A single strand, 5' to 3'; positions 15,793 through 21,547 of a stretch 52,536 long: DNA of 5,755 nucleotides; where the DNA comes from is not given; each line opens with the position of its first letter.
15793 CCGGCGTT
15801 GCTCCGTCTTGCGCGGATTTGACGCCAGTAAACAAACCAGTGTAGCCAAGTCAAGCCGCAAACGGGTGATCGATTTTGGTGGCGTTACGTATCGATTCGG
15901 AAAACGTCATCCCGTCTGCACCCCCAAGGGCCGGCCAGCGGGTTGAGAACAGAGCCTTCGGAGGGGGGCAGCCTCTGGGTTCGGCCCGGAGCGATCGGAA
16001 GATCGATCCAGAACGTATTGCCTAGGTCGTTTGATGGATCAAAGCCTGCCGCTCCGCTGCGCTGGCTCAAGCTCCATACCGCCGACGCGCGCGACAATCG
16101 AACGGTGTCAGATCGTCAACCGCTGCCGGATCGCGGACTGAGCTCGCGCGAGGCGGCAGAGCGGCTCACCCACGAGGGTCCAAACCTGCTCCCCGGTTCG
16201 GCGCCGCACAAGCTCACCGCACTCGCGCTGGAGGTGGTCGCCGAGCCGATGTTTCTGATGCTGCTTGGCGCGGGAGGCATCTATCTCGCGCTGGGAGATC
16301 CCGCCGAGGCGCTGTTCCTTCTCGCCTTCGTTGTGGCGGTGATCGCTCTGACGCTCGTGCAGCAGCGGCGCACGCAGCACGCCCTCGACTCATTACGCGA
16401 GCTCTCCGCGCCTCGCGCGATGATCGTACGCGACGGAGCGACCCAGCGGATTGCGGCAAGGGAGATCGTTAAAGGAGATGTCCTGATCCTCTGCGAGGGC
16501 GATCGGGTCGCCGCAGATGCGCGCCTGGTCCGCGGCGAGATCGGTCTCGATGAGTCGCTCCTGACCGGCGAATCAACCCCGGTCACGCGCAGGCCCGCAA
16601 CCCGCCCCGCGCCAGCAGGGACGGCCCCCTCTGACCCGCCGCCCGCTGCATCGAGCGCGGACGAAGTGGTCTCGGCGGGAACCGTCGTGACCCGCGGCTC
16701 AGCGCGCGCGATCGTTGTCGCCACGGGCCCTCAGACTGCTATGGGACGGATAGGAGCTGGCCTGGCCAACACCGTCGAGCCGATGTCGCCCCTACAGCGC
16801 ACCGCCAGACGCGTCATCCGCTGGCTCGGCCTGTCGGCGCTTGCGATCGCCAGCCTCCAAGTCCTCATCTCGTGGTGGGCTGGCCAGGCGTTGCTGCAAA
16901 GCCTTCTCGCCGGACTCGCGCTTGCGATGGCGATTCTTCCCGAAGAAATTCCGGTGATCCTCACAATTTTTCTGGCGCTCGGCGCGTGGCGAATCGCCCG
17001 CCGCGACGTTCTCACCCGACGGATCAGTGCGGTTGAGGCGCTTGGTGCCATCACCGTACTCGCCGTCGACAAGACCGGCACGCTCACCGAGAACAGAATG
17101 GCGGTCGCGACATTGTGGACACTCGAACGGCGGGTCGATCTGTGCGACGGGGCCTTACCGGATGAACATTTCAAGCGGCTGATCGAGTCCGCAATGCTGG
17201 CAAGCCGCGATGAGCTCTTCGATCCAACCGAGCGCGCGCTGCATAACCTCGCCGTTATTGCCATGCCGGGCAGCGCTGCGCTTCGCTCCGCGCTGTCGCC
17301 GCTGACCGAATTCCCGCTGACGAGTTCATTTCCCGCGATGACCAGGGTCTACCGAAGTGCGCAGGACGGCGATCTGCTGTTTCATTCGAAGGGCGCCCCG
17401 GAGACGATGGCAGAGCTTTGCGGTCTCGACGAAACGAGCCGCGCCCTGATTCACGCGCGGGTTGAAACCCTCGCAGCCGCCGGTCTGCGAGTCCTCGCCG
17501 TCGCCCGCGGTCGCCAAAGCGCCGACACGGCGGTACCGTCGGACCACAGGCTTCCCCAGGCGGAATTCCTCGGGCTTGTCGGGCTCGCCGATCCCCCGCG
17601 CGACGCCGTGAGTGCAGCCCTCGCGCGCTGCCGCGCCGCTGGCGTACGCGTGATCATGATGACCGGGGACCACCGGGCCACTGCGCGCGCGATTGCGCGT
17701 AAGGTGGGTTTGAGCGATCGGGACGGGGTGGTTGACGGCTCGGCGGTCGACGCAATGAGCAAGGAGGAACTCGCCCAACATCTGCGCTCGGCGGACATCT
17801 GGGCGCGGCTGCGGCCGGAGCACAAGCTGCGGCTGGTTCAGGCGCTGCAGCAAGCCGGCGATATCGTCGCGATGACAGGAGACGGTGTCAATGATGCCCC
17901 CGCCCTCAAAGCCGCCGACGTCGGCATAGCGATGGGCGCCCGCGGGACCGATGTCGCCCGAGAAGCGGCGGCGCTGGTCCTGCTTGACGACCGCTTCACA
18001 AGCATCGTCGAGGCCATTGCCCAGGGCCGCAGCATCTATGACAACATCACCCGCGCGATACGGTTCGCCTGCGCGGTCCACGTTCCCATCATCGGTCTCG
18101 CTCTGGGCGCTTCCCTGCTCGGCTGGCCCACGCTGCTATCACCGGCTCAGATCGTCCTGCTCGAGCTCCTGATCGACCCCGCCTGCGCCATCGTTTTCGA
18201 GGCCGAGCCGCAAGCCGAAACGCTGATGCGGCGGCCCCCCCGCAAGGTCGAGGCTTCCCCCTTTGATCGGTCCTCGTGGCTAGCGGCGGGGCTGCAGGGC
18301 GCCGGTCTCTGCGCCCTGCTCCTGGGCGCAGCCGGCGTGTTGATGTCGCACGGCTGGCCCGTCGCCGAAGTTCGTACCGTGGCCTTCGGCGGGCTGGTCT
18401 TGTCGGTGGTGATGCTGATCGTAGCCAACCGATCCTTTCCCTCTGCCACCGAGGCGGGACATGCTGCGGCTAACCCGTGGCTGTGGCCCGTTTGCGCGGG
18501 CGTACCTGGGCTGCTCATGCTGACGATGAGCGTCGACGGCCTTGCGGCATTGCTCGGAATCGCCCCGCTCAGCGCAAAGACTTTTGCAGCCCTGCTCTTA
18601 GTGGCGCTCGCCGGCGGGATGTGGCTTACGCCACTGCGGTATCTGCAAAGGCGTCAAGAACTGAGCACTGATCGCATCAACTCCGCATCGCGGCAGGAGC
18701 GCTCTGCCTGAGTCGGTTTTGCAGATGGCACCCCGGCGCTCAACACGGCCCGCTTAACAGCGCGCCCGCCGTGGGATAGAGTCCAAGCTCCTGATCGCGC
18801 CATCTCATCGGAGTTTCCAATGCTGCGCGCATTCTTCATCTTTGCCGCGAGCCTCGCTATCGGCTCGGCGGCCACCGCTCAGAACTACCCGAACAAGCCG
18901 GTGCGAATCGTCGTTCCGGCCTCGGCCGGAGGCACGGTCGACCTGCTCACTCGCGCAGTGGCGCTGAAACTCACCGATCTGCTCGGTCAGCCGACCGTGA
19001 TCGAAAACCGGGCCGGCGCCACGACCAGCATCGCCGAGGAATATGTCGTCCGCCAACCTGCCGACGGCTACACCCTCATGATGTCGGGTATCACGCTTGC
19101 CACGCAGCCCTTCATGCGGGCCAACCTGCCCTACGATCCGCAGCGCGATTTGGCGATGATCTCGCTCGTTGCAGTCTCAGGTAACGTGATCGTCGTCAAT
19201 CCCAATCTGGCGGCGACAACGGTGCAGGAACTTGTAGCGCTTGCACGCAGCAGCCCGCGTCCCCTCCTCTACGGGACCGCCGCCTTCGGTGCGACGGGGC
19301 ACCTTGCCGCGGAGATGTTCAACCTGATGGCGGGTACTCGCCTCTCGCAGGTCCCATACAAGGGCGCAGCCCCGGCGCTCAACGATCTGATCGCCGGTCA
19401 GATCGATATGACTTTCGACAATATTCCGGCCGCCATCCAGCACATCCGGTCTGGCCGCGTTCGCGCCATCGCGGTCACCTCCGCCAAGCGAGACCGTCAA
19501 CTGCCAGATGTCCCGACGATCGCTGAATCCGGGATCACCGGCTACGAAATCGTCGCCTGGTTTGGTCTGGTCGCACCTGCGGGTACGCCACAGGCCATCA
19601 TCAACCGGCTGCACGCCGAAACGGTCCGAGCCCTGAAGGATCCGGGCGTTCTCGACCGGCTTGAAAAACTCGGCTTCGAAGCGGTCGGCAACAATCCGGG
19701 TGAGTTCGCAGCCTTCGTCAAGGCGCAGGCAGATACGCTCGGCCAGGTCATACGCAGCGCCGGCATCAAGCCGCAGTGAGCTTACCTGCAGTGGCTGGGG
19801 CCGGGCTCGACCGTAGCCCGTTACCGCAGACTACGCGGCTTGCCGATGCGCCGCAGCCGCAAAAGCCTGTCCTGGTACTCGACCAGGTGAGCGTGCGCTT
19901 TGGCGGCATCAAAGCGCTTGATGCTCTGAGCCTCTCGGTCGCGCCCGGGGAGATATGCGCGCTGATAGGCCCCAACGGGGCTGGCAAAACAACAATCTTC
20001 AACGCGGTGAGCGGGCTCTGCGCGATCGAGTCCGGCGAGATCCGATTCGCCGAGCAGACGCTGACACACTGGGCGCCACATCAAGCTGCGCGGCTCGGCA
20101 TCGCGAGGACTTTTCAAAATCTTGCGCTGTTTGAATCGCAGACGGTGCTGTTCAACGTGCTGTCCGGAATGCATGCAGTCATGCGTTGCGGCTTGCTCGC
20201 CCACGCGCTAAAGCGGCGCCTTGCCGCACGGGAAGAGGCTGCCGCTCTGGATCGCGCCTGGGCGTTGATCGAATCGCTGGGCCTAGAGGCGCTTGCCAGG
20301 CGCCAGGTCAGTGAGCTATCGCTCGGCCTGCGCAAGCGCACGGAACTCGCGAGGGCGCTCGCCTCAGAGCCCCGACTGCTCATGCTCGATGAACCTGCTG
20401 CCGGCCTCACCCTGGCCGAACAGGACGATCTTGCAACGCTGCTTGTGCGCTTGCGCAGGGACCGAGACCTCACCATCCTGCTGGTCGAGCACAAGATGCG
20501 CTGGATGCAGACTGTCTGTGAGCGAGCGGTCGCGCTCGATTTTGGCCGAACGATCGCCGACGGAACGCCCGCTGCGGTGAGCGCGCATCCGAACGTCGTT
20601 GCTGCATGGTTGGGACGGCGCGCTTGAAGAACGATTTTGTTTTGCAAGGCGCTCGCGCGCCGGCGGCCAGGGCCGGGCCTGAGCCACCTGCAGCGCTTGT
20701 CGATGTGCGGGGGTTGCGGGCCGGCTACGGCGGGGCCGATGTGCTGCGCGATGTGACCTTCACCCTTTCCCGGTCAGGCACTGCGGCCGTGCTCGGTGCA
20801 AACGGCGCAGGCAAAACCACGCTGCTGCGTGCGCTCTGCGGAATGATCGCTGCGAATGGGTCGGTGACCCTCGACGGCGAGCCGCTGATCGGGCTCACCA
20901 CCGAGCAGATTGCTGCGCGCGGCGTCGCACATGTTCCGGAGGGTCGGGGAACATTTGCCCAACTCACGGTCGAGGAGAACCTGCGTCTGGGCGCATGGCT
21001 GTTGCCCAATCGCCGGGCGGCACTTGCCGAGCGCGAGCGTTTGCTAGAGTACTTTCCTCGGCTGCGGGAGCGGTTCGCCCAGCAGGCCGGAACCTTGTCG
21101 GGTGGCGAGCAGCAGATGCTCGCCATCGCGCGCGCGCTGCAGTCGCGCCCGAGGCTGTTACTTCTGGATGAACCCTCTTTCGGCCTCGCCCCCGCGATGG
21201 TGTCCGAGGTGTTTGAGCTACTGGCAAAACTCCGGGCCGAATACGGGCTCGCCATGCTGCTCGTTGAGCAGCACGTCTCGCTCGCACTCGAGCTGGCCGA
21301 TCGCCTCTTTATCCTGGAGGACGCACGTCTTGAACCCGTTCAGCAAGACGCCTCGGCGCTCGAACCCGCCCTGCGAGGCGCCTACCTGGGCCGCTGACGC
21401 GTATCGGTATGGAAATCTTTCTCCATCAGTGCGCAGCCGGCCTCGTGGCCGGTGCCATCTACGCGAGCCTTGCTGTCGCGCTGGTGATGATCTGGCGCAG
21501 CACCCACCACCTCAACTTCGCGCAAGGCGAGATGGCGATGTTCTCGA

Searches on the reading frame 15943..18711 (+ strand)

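Call 18: search_protein_families(library=pfam, proteins=[window:15943-18711:+], max_evalue=0.001)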
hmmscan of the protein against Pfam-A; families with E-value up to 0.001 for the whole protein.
window:15943-18711:+ (922 aa): 7 families
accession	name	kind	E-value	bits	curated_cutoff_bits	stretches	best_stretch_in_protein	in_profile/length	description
PF00122.25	E1-E2_ATPase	-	1.3e-44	152.3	28.1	1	153-354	1-181/181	E1-E2 ATPase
PF00689.26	Cation_ATPase_C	-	3.2e-26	92.6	27.3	1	729-894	1-168/175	Cation transporting ATPase, C-terminus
PF00702.32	Hydrolase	-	1e-20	75.4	26.4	1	371-659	2-191/191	haloacid dehalogenase-like hydrolase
PF00690.31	Cation_ATPase_N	-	1.1e-07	31.8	20.4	1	62-113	17-68/69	Cation transporter/ATPase, N-terminus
PF12710.13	HAD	-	1.2e-05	26.3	27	1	550-656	87-189/189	haloacid dehalogenase-like hydrolase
PF08282.18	Hydrolase_3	-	2.7e-05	24.5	20.9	0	631-691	195-254/255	haloacid dehalogenase-like hydrolase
PF13246.12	Cation_ATPase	-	4.1e-05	24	21.7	1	427-493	22-88/91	Cation transport ATPase (P-type)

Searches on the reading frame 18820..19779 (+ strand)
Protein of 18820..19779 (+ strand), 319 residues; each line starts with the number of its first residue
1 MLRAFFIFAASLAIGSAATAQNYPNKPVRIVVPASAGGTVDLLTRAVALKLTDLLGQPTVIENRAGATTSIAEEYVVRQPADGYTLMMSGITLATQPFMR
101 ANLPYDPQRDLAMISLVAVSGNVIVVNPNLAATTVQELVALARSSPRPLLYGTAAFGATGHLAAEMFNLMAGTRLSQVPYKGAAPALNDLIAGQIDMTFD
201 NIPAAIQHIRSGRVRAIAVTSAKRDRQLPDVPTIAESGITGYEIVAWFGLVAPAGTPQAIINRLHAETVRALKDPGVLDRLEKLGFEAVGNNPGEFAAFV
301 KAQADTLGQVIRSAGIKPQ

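Call 18: search_protein_families(library=pfam, proteins=[window:18820-19779:+], max_evalue=0.001)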
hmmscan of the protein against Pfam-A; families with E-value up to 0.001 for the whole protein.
window:18820-19779:+ (319 aa): 1 family
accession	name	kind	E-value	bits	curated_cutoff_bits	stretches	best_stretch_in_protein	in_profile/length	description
PF03401.19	TctC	-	3.2e-69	233.9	27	1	44-315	2-273/274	Tripartite tricarboxylate transporter family receptor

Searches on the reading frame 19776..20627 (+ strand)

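Call 18: search_protein_families(library=pfam, proteins=[window:19776-20627:+], max_evalue=0.001)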
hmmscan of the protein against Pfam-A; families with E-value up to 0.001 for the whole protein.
window:19776-20627:+ (283 aa): 4 families
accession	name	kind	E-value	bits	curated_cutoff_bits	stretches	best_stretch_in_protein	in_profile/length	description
PF00005.33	ABC_tran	-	1.9e-29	103.4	25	1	48-208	1-136/137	ABC transporter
PF12399.14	BCA_ABC_TP_C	-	7.8e-08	32.2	25.5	1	258-282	1-25/27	Branched-chain amino acid ATP-binding cassette transporter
PF13304.12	AAA_21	-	2e-06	28.6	27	1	62-89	3-26/304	AAA domain, putative AbiEii toxin, Type IV TA system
PF13476.12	AAA_23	-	0.00047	21.3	27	1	60-79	21-40/201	AAA domain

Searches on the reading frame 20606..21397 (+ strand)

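Call 18: search_protein_families(library=pfam, proteins=[window:20606-21397:+], max_evalue=0.001)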
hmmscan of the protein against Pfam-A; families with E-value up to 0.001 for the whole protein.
window:20606-21397:+ (263 aa): 7 families
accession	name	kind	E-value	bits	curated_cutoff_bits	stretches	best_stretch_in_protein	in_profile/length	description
PF00005.33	ABC_tran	-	7.4e-29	101.5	25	1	47-190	1-135/137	ABC transporter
PF13304.12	AAA_21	-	3.1e-10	41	27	2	160-210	234-287/304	AAA domain, putative AbiEii toxin, Type IV TA system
PF13476.12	AAA_23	-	4.5e-05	24.6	27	1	48-79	11-41/201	AAA domain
PF09818.15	ABC_ATPase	-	0.00018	21.1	23.2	0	57-77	79-99/283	P-loop domain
PF02463.25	SMC_N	-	0.00021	21.2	40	0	57-210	24-187/220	RecF/RecN/SMC N terminal domain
PF13555.12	AAA_29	-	0.00046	20.3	27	1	49-84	14-49/61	P-loop containing region of AAA domain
PF13604.12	AAA_30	-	0.00086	19.5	27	0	53-109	14-64/191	AAA domain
